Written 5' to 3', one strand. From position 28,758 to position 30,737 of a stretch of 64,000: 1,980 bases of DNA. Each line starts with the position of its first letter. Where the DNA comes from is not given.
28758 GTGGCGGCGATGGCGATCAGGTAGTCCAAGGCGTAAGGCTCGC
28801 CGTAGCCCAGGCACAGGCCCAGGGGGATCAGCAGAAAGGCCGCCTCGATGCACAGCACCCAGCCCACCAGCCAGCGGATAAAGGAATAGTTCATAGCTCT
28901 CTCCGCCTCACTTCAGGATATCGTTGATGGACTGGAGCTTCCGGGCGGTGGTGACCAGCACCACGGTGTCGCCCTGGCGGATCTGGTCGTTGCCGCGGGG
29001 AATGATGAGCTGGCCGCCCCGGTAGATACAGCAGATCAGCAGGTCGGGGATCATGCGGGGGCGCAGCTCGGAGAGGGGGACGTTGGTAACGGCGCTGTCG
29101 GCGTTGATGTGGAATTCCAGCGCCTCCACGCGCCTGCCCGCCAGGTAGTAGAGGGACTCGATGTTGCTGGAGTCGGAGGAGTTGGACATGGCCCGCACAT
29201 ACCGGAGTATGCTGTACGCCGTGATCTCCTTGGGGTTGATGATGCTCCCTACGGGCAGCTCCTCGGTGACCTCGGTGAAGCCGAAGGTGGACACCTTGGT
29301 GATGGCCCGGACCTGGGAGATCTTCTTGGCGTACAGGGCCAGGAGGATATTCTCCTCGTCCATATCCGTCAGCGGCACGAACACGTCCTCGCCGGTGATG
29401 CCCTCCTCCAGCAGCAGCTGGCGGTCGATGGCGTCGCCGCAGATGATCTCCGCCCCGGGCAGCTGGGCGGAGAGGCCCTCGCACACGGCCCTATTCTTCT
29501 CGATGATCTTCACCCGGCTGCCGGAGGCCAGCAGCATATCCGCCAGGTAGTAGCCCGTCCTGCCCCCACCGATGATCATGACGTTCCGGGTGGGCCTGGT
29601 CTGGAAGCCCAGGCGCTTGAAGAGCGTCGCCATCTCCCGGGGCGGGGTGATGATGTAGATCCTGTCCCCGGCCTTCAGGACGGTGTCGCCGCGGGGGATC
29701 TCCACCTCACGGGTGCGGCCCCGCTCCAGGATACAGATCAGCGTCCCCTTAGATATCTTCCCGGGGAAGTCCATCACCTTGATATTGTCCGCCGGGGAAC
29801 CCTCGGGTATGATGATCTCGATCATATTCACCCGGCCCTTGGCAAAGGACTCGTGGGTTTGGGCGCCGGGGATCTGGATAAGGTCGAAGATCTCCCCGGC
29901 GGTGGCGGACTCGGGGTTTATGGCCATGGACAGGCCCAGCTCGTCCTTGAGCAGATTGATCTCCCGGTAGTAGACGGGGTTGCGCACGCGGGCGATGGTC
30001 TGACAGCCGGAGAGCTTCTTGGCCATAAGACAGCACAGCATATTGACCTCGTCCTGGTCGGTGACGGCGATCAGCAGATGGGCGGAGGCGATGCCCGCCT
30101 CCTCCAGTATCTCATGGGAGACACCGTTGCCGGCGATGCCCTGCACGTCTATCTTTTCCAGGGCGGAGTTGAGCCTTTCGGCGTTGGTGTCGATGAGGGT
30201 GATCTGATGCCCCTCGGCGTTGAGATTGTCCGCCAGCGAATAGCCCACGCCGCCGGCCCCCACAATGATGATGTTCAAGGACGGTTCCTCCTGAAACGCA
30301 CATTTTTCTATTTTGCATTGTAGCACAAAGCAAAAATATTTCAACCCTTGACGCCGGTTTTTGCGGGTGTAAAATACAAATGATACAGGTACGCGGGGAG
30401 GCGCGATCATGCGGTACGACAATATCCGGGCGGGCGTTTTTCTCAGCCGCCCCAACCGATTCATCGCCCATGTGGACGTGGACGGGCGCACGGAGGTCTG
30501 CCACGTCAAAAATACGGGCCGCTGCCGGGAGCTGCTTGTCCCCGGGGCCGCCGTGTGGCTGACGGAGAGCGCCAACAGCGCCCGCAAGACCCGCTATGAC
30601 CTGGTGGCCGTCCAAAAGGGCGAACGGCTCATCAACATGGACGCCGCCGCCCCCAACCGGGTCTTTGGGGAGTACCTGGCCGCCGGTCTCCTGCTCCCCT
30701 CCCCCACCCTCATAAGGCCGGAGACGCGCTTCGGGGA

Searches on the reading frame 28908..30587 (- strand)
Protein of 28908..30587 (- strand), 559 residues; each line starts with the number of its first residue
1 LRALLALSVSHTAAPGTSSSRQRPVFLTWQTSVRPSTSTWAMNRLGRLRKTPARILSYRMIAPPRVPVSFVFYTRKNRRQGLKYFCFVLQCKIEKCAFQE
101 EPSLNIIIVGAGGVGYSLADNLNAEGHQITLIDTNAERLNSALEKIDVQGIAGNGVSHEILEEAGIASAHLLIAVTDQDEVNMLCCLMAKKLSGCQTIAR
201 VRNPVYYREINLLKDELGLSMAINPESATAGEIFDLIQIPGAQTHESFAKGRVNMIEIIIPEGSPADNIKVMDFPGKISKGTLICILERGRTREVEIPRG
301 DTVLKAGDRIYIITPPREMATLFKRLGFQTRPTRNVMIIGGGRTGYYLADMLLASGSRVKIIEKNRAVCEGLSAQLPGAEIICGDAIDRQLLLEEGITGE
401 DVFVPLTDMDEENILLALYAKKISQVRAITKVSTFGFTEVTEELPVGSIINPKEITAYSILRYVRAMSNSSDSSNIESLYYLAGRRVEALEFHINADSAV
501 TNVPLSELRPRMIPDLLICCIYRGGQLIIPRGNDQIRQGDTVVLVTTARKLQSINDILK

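Call 10: search_protein_families(library=pfam, proteins=[window:28908-30587:-])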
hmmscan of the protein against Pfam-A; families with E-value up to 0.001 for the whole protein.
window:28908-30587:- (559 aa): 20 families
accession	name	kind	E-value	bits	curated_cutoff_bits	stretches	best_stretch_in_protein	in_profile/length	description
PF02254.24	TrkA_N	-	1.4e-48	164.4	23.8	2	106-225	1-116/116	TrkA-N domain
PF02080.26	TrkA_C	-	2e-25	88.9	27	2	255-327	1-71/71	TrkA-C domain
PF13241.12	NAD_binding_7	-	1.1e-10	42.4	22.1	1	105-190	9-83/104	Putative NAD(P)-binding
PF01494.25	FAD_binding_3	-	1.8e-08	34.4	22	0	105-169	3-61/349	FAD binding domain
PF03435.24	Sacchrp_dh_NADP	-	2.3e-08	34.8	25.1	0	106-146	1-43/129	Saccharopine dehydrogenase NADP binding domain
PF07992.20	Pyr_redox_2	-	2.8e-08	34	26.1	0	329-374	139-183/291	Pyridine nucleotide-disulphide oxidoreductase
PF00070.33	Pyr_redox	-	8.8e-08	33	22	0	105-139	1-35/82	Pyridine nucleotide-disulphide oxidoreductase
PF02737.24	3HCDH_N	-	1.1e-06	29.1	22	1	106-148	2-44/180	3-hydroxyacyl-CoA dehydrogenase, NAD binding domain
PF03807.23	F420_oxidored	-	1.9e-06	28.8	21.6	0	106-151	2-49/94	NADP oxidoreductase coenzyme F420-dependent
PF01262.27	AlaDh_PNT_C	-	6.8e-06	26.1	23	0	335-381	30-76/214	Alanine dehydrogenase/PNT, C-terminal domain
PF01266.30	DAO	-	9.5e-06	25.8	27.9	0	106-135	2-31/353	FAD dependent oxidoreductase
PF02558.23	ApbA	-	1e-05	25.6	22.2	0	106-144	1-37/150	Ketopantoate reductase PanE/ApbA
PF21799.2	MurD-like_N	-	2.7e-05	24.8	27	0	105-153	2-50/88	Mur ligase MurD-like, N-terminal domain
PF01488.26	Shikimate_DH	-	3.2e-05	24.5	24.3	0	332-381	11-61/138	Shikimate / quinate 5-dehydrogenase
PF03486.20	HI0933_like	-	4.2e-05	23.5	50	0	335-370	2-37/244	HI0933-like protein Rossmann domain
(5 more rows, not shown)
